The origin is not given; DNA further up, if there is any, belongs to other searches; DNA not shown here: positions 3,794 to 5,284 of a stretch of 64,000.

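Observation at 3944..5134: Aminotransferase-fold protein with the Schiff-base lysine replaced by aspartate, directly upstream of folB-folK.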

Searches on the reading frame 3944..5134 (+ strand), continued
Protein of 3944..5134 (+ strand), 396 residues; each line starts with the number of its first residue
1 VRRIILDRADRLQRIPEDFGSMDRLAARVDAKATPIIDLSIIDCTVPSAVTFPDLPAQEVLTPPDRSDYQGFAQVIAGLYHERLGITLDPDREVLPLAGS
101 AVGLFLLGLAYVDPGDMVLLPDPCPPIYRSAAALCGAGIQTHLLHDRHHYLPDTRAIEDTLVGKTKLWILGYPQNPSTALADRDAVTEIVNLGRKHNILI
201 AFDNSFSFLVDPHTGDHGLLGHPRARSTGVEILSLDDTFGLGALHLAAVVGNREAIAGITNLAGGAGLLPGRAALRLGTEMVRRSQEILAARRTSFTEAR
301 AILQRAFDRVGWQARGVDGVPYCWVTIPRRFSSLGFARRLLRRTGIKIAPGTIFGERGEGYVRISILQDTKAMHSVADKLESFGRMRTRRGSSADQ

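Call 24: search_protein_families(library=ncbifam, proteins=[L021:8001-9134:+, L060:8001-9149:+, L011:4342-5505:+, L008:5772-6884:+, L036:8001-9098:+, L013:1236-2417:+, L054:4499-5665:+, L006:8001-9164:+], max_evalue=1e-30)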
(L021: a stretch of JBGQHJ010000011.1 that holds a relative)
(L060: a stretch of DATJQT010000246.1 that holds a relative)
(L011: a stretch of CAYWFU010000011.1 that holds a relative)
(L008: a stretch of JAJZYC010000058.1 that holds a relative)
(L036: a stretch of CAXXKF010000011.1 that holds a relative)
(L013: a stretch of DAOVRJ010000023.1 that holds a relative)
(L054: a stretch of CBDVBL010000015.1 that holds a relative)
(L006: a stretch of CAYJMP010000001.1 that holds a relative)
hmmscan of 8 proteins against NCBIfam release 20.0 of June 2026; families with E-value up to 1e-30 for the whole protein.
L021:8001-9134:+ (378 aa): 37 families (the best 25 are shown)
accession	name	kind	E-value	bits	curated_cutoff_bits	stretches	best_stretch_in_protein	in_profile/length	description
NF006756.0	PRK09276.1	subfamily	5.6e-183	608.2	507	1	1-378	5-382/387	LL-diaminopimelate aminotransferase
TIGR03540.1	DapC_direct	equivalog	7.5e-181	601.1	593.25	1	1-378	3-380/383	LL-diaminopimelate aminotransferase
NF004611.0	PRK05942.1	equivalog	1.9e-139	465.1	628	1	1-378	9-386/394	aspartate aminotransferase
NF005977.0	PRK08068.1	subfamily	4.8e-128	427.7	494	1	2-378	7-383/391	transaminase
NF005815.0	PRK07681.1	equivalog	4e-127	424.6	545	1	2-378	7-382/399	LL-diaminopimelate aminotransferase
NF005613.0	PRK07366.1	equivalog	4.5e-121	404.5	486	1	1-377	4-383/391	LL-diaminopimelate aminotransferase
NF006604.0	PRK09148.1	equivalog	3.5e-118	395.1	648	1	3-375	7-382/406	LL-diaminopimelate aminotransferase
NF006033.0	PRK08175.1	equivalog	1.8e-114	382.9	647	1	3-375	12-387/407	alanine transaminase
NF006387.0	PRK08636.1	equivalog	2.1e-103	346.5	675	1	2-375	8-391/403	LL-diaminopimelate aminotransferase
NF004937.0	PRK06290.1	equivalog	5.8e-103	344.8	585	1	10-334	25-350/410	LL-diaminopimelate aminotransferase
NF041364.1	GntC_guanitoxin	equivalog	9.3e-83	278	415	1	31-378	2-353/356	guanitoxin biosynthesis PLP-dependent (S)-gamma-hydroxy-L-arginine cyclodehydratase GntC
TIGR03537.1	DapC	equivalog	7.6e-82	275.1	453.6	1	29-376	2-345/350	succinyldiaminopimelate transaminase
TIGR03538.1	DapC_gpp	equivalog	7.7e-60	202.8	474.6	1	3-377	4-390/395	succinyldiaminopimelate transaminase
NF004770.0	PRK06108.1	subfamily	3e-59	200.8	422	1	27-378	36-388/396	pyridoxal phosphate-dependent aminotransferase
NF006229.0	PRK08361.1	equivalog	6.9e-58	196.5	624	1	24-378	30-384/391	aspartate aminotransferase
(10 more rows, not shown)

L060:8001-9149:+ (383 aa): 40 families (the best 25 are shown)
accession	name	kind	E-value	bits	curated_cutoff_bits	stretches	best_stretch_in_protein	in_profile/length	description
NF006756.0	PRK09276.1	subfamily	9e-190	630.6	507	1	2-382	5-385/387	LL-diaminopimelate aminotransferase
TIGR03540.1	DapC_direct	equivalog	1.4e-185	616.7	593.25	1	2-381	3-382/383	LL-diaminopimelate aminotransferase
NF004611.0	PRK05942.1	equivalog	5.4e-143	476.7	628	1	2-381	9-388/394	aspartate aminotransferase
NF005977.0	PRK08068.1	subfamily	7.3e-131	437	494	1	1-382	5-386/391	transaminase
NF005613.0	PRK07366.1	equivalog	4.3e-124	414.5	486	1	2-381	4-386/391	LL-diaminopimelate aminotransferase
NF005815.0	PRK07681.1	equivalog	1.7e-123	412.6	545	1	2-382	6-385/399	LL-diaminopimelate aminotransferase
NF006604.0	PRK09148.1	equivalog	2.2e-119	399.1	648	1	4-380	7-386/406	LL-diaminopimelate aminotransferase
NF006033.0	PRK08175.1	equivalog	1.7e-115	386.3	647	1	3-381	11-392/407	alanine transaminase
NF006387.0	PRK08636.1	equivalog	5.8e-100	335.1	675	1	3-380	8-395/403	LL-diaminopimelate aminotransferase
NF004937.0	PRK06290.1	equivalog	3.1e-98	329.2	585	1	11-333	25-347/410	LL-diaminopimelate aminotransferase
TIGR03537.1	DapC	equivalog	6.4e-91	304.9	453.6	1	31-378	3-346/350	succinyldiaminopimelate transaminase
NF041364.1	GntC_guanitoxin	equivalog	2.8e-85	286.4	415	1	31-381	1-355/356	guanitoxin biosynthesis PLP-dependent (S)-gamma-hydroxy-L-arginine cyclodehydratase GntC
NF005855.0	PRK07777.1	equivalog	6.9e-65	219.9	553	1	3-382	8-387/391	pyridoxal phosphate-dependent aminotransferase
NF041091.1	asp_aminotase_Arch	equivalog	4.6e-62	210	550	1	7-380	6-372/376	aspartate aminotransferase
NF006229.0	PRK08361.1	equivalog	1.1e-61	209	624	1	21-380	26-385/391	aspartate aminotransferase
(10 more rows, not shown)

L011:4342-5505:+ (388 aa): 38 families (the best 25 are shown)
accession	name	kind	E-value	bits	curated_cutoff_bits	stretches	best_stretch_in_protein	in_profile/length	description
NF006756.0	PRK09276.1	subfamily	4.6e-189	628.2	507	1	7-388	3-384/387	LL-diaminopimelate aminotransferase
TIGR03540.1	DapC_direct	equivalog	2.1e-186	619.4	593.25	1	9-388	3-382/383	LL-diaminopimelate aminotransferase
NF004611.0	PRK05942.1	equivalog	3.5e-138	460.9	628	1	4-388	4-388/394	aspartate aminotransferase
NF005977.0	PRK08068.1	subfamily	5e-138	460.5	494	1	6-388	3-385/391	transaminase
NF005815.0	PRK07681.1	equivalog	2.8e-132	441.5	545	1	6-387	3-383/399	LL-diaminopimelate aminotransferase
NF005613.0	PRK07366.1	equivalog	1.1e-123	413.1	486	1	9-387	4-385/391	LL-diaminopimelate aminotransferase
NF006604.0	PRK09148.1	equivalog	6.5e-119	397.5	648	1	10-379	6-378/406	LL-diaminopimelate aminotransferase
NF006033.0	PRK08175.1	equivalog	1.7e-116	389.5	647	1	10-386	11-390/407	alanine transaminase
NF006387.0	PRK08636.1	equivalog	7.1e-111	371.1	675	1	10-379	8-387/403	LL-diaminopimelate aminotransferase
NF004937.0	PRK06290.1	equivalog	7.5e-102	341.1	585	1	17-345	24-359/410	LL-diaminopimelate aminotransferase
TIGR03537.1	DapC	equivalog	8.8e-83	278.1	453.6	1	37-383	2-344/350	succinyldiaminopimelate transaminase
NF041364.1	GntC_guanitoxin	equivalog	8.8e-81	271.5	415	1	38-387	1-354/356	guanitoxin biosynthesis PLP-dependent (S)-gamma-hydroxy-L-arginine cyclodehydratase GntC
NF041091.1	asp_aminotase_Arch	equivalog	5.1e-72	242.8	550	1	11-388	3-373/376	aspartate aminotransferase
NF006229.0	PRK08361.1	equivalog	1.9e-66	224.7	624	1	27-388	26-386/391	aspartate aminotransferase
NF005588.0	PRK07309.1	equivalog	1.6e-62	211.7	576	1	29-387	24-383/391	pyridoxal phosphate-dependent aminotransferase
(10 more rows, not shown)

L008:5772-6884:+ (371 aa): 35 families (the best 25 are shown)
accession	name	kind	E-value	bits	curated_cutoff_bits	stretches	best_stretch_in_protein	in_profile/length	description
TIGR03540.1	DapC_direct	equivalog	3.6e-173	575.8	593.25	1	5-371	1-366/383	LL-diaminopimelate aminotransferase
NF006756.0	PRK09276.1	subfamily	5.9e-173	575.2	507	1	4-371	2-368/387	LL-diaminopimelate aminotransferase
NF004611.0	PRK05942.1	equivalog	1.2e-126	422.9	628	1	6-371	8-372/394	aspartate aminotransferase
NF005977.0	PRK08068.1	subfamily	1.8e-123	412.6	494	1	2-371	1-369/391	transaminase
NF005815.0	PRK07681.1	equivalog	4.1e-122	408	545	1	2-371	1-368/399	LL-diaminopimelate aminotransferase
NF005613.0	PRK07366.1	equivalog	4e-115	385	486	1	5-371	2-370/391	LL-diaminopimelate aminotransferase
NF006604.0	PRK09148.1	equivalog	7.7e-105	351.2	648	1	9-371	7-371/406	LL-diaminopimelate aminotransferase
NF006033.0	PRK08175.1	equivalog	7.4e-103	344.6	647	1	8-371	11-376/407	alanine transaminase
NF004937.0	PRK06290.1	equivalog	8e-101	337.7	585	1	14-343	23-352/410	LL-diaminopimelate aminotransferase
NF006387.0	PRK08636.1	equivalog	3e-96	322.9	675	1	8-371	8-380/403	LL-diaminopimelate aminotransferase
TIGR03537.1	DapC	equivalog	1e-82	277.9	453.6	1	35-371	2-333/350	succinyldiaminopimelate transaminase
NF041364.1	GntC_guanitoxin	equivalog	4e-74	249.6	415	1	37-370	2-338/356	guanitoxin biosynthesis PLP-dependent (S)-gamma-hydroxy-L-arginine cyclodehydratase GntC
TIGR03538.1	DapC_gpp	equivalog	6e-61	206.5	474.6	1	9-358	4-358/395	succinyldiaminopimelate transaminase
NF006229.0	PRK08361.1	equivalog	7.6e-61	206.2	624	1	30-370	30-369/391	aspartate aminotransferase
NF041091.1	asp_aminotase_Arch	equivalog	9.2e-59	199.1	550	1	19-370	13-356/376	aspartate aminotransferase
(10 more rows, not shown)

L036:8001-9098:+ (366 aa): 39 families (the best 25 are shown)
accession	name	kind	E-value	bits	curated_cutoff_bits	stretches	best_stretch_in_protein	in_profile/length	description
NF006756.0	PRK09276.1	subfamily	2.8e-182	605.9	507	1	2-366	4-368/387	LL-diaminopimelate aminotransferase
TIGR03540.1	DapC_direct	equivalog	1.7e-179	596.7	593.25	1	2-366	2-366/383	LL-diaminopimelate aminotransferase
NF005977.0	PRK08068.1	subfamily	2.3e-127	425.5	494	1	3-366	6-369/391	transaminase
NF004611.0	PRK05942.1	equivalog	1.3e-126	422.8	628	1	3-366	9-372/394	aspartate aminotransferase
NF005815.0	PRK07681.1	equivalog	1.6e-119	399.5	545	1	3-366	6-368/399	LL-diaminopimelate aminotransferase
NF006604.0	PRK09148.1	equivalog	2.9e-115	385.5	648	1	5-366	7-371/406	LL-diaminopimelate aminotransferase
NF005613.0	PRK07366.1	equivalog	3.8e-113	378.5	486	1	2-366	3-370/391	LL-diaminopimelate aminotransferase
NF006033.0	PRK08175.1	equivalog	1.6e-112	376.5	647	1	4-366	11-376/407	alanine transaminase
NF004937.0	PRK06290.1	equivalog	1.9e-106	356.2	585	1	12-334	25-347/410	LL-diaminopimelate aminotransferase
NF006387.0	PRK08636.1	equivalog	5.2e-102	341.9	675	1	4-366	8-380/403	LL-diaminopimelate aminotransferase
TIGR03537.1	DapC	equivalog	1.9e-83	280.3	453.6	1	31-366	2-333/350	succinyldiaminopimelate transaminase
NF041364.1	GntC_guanitoxin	equivalog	1.2e-76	257.9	415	1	32-365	1-338/356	guanitoxin biosynthesis PLP-dependent (S)-gamma-hydroxy-L-arginine cyclodehydratase GntC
NF041091.1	asp_aminotase_Arch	equivalog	1.1e-68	231.8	550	1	4-363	2-354/376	aspartate aminotransferase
NF006229.0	PRK08361.1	equivalog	4.8e-63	213.5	624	1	25-364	29-368/391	aspartate aminotransferase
NF005588.0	PRK07309.1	equivalog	4.2e-61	207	576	1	23-364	24-366/391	pyridoxal phosphate-dependent aminotransferase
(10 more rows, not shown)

L013:1236-2417:+ (394 aa): 31 families (the best 25 are shown)
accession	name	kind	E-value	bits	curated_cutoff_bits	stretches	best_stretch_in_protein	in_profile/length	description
NF006756.0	PRK09276.1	subfamily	3.5e-131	437.7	507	1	6-383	3-384/387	LL-diaminopimelate aminotransferase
TIGR03540.1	DapC_direct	equivalog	9.7e-129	429.6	593.25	1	7-383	2-382/383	LL-diaminopimelate aminotransferase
NF005977.0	PRK08068.1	subfamily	8.2e-114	380.8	494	1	5-384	3-386/391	transaminase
NF005815.0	PRK07681.1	equivalog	5.6e-107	358.2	545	1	5-387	3-389/399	LL-diaminopimelate aminotransferase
NF004611.0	PRK05942.1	equivalog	1.7e-106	356.5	628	1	5-386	6-391/394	aspartate aminotransferase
NF005613.0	PRK07366.1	equivalog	5.1e-101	338.5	486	1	8-383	4-386/391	LL-diaminopimelate aminotransferase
NF006033.0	PRK08175.1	equivalog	1.1e-92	311.2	647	1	6-383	8-392/407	alanine transaminase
NF006604.0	PRK09148.1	equivalog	2e-88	297.1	648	1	9-383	6-387/406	LL-diaminopimelate aminotransferase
NF006387.0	PRK08636.1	equivalog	1.2e-82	278.1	675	1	9-383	8-396/403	LL-diaminopimelate aminotransferase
NF004937.0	PRK06290.1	equivalog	5.6e-71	239.4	585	1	28-330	38-342/410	LL-diaminopimelate aminotransferase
NF041364.1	GntC_guanitoxin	equivalog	3.1e-66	223.7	415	1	37-383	1-355/356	guanitoxin biosynthesis PLP-dependent (S)-gamma-hydroxy-L-arginine cyclodehydratase GntC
TIGR03537.1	DapC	equivalog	6.3e-57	193.1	453.6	1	37-373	3-339/350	succinyldiaminopimelate transaminase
TIGR03539.1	DapC_actino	equivalog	2.4e-47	161.7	355.65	1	25-381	12-356/357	succinyldiaminopimelate transaminase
NF041091.1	asp_aminotase_Arch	equivalog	4.1e-47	160.8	550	1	10-383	3-373/376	aspartate aminotransferase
TIGR03538.1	DapC_gpp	equivalog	3.8e-46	157.7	474.6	1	26-383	21-393/395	succinyldiaminopimelate transaminase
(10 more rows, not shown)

L054:4499-5665:+ (389 aa): 12 families
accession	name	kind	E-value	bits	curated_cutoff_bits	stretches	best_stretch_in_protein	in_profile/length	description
NF006756.0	PRK09276.1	subfamily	3.1e-61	207.4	507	1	6-381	4-384/387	LL-diaminopimelate aminotransferase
TIGR03540.1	DapC_direct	equivalog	1.1e-59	202.3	593.25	1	7-381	3-382/383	LL-diaminopimelate aminotransferase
NF005977.0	PRK08068.1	subfamily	1.4e-54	185.8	494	1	74-381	74-385/391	transaminase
NF005815.0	PRK07681.1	equivalog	9.6e-54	182.9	545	1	72-381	71-384/399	LL-diaminopimelate aminotransferase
NF004611.0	PRK05942.1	equivalog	2.8e-49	168.1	628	1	4-381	6-388/394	aspartate aminotransferase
NF005613.0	PRK07366.1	equivalog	4.9e-49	167.4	486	1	7-381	4-386/391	LL-diaminopimelate aminotransferase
NF041364.1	GntC_guanitoxin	equivalog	1.5e-41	142.5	415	1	72-380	39-354/356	guanitoxin biosynthesis PLP-dependent (S)-gamma-hydroxy-L-arginine cyclodehydratase GntC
NF006604.0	PRK09148.1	equivalog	1.5e-40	139.5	648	1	13-380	11-386/406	LL-diaminopimelate aminotransferase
NF006033.0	PRK08175.1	equivalog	6.9e-40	137.2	647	1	62-380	66-391/407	alanine transaminase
NF006387.0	PRK08636.1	equivalog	1.7e-39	136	675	1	71-381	72-396/403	LL-diaminopimelate aminotransferase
TIGR03537.1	DapC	equivalog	1.1e-33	116.6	453.6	1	89-378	55-346/350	succinyldiaminopimelate transaminase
NF004937.0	PRK06290.1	equivalog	6.7e-31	107.4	585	1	91-329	103-343/410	LL-diaminopimelate aminotransferase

L006:8001-9164:+ (388 aa): 12 families
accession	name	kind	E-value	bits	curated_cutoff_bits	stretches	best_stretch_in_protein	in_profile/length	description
TIGR03540.1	DapC_direct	equivalog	1.9e-62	211.4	593.25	1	63-379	65-381/383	LL-diaminopimelate aminotransferase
NF006756.0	PRK09276.1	subfamily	7.9e-62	209.4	507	1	63-380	67-384/387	LL-diaminopimelate aminotransferase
NF005613.0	PRK07366.1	equivalog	4.2e-60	203.8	486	1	20-380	17-386/391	LL-diaminopimelate aminotransferase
NF005977.0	PRK08068.1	subfamily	4.9e-59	200.5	494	1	68-379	73-384/391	transaminase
NF005815.0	PRK07681.1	equivalog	1e-56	192.7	545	1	67-380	71-384/399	LL-diaminopimelate aminotransferase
NF004611.0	PRK05942.1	equivalog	9.9e-53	179.5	628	1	6-380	7-388/394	aspartate aminotransferase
NF006604.0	PRK09148.1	equivalog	4.8e-46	157.5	648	1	65-380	69-387/406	LL-diaminopimelate aminotransferase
NF041364.1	GntC_guanitoxin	equivalog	2.1e-44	151.9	415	1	67-378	39-353/356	guanitoxin biosynthesis PLP-dependent (S)-gamma-hydroxy-L-arginine cyclodehydratase GntC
NF006033.0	PRK08175.1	equivalog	1.3e-41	142.9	647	1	22-370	25-382/407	alanine transaminase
TIGR03537.1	DapC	equivalog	4.9e-39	134.2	453.6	1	68-367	39-336/350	succinyldiaminopimelate transaminase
NF006387.0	PRK08636.1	equivalog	8.6e-38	130.4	675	1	64-382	70-398/403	LL-diaminopimelate aminotransferase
NF004937.0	PRK06290.1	equivalog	2.8e-36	125.1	585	1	68-364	84-382/410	LL-diaminopimelate aminotransferase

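Call 25: find_encoding_contigs(protein=P0002, flank=6000, max_places=1)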
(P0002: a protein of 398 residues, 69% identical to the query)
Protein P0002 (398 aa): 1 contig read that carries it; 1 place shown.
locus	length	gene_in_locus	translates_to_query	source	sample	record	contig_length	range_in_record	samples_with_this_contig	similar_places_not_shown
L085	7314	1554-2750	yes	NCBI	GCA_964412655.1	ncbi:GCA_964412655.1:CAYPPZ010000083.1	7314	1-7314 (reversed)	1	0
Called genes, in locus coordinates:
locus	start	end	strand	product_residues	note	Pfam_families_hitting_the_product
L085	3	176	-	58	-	?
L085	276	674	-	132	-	-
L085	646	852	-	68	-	-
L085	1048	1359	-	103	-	-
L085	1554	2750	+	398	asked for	PF00155:Aminotran_1_2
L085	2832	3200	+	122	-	PF02152:FolB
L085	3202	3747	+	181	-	PF01288:HPPK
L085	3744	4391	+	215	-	PF01712:dNK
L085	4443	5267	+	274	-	PF02548:Pantoate_transf, PF13714:PEP_mutase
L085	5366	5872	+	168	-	PF02915:Rubrerythrin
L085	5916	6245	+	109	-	PF01329:Pterin_4a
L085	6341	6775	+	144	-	PF00571:CBS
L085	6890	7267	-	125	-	PF03190:Thioredox_DsbH, PF13899:Thioredoxin_7, PF13098:Thioredoxin_2, PF00085:Thioredoxin (weak)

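Call 26: find_encoding_contigs(protein=P0018, flank=8000, max_places=1)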
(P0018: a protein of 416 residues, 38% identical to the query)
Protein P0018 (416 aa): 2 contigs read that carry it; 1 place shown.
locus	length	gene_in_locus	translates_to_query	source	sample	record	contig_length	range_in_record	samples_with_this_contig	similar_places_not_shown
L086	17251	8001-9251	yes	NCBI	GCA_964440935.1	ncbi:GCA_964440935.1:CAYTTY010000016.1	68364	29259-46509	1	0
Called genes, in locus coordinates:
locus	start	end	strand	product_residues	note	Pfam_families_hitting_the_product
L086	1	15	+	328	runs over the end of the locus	-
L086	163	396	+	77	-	-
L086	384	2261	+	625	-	PF07721:TPR_4 (faint), PF13174:TPR_6 (faint), PF13424:TPR_12 (faint), PF13428:TPR_14 (faint), PF14561:TPR_20 (faint), PF13432:TPR_16, PF14559:TPR_19, PF13432:TPR_16 (weak), +9 more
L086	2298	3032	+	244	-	-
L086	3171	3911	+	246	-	PF01618:MotA_ExbB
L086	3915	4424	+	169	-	PF02472:ExbD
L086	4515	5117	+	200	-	PF02472:ExbD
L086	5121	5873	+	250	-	PF03544:TonB_C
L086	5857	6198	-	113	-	-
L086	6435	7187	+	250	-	PF03544:TonB_C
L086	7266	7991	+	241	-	PF00596:Aldolase_II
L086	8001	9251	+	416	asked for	PF00155:Aminotran_1_2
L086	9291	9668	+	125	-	PF02152:FolB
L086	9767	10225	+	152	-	PF01288:HPPK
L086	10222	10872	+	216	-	PF01712:dNK (weak)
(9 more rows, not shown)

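Call 27: find_encoding_contigs(protein=P0019, flank=8000, max_places=1)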
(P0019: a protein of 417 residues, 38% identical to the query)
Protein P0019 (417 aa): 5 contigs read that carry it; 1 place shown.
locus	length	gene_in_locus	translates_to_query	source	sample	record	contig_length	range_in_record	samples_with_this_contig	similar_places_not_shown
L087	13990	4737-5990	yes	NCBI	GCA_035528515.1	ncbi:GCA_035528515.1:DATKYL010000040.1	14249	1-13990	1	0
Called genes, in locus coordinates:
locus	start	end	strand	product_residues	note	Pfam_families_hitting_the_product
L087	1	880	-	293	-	PF00317:Ribonuc_red_lgN, PF02867:Ribonuc_red_lgC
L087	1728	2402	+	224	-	-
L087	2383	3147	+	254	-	-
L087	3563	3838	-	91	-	-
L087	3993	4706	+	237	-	PF00596:Aldolase_II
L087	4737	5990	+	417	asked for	PF00155:Aminotran_1_2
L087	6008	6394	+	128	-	PF02152:FolB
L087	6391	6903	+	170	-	PF01288:HPPK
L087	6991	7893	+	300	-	PF02548:Pantoate_transf, PF13714:PEP_mutase (weak)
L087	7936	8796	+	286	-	PF02569:Pantoate_ligase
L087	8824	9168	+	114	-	PF02261:Asp_decarbox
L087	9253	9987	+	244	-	PF00483:NTP_transferase, PF01128:IspD, PF12804:NTP_transf_3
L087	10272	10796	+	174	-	-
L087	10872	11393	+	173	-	PF13399:LytR_C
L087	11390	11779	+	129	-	PF02410:RsfS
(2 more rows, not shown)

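Call 28: find_encoding_contigs(protein=P0034, flank=8000, max_places=1)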
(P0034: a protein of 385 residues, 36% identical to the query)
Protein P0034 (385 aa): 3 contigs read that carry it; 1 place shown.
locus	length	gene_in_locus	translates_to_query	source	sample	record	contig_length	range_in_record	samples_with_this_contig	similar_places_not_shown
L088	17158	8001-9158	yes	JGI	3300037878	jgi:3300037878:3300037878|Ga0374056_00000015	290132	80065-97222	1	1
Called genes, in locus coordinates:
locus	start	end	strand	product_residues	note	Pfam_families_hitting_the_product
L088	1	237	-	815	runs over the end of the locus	PF00317:Ribonuc_red_lgN, PF02867:Ribonuc_red_lgC, PF12637:TSCPD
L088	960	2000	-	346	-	-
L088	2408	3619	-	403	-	PF04455:Saccharop_dh_N, PF21571:ArgZ-like_C_1st, PF21570:ArgZ-like_C_2nd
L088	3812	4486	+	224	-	-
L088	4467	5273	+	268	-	-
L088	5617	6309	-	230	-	PF00106:adh_short, PF01370:Epimerase (weak), PF08659:KR, PF13561:adh_short_C2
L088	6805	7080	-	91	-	-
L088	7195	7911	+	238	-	PF00596:Aldolase_II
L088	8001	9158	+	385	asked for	PF00155:Aminotran_1_2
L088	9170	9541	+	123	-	PF02152:FolB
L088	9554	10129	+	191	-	PF01288:HPPK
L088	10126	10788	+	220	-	PF01712:dNK (weak)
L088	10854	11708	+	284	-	PF02548:Pantoate_transf, PF13714:PEP_mutase (weak)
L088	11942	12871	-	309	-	PF00892:EamA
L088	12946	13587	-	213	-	PF01596:Methyltransf_3, PF01135:PCMT, PF13847:Methyltransf_31 (weak), PF08241:Methyltransf_11 (weak), PF13578:Methyltransf_24, PF13649:Methyltransf_25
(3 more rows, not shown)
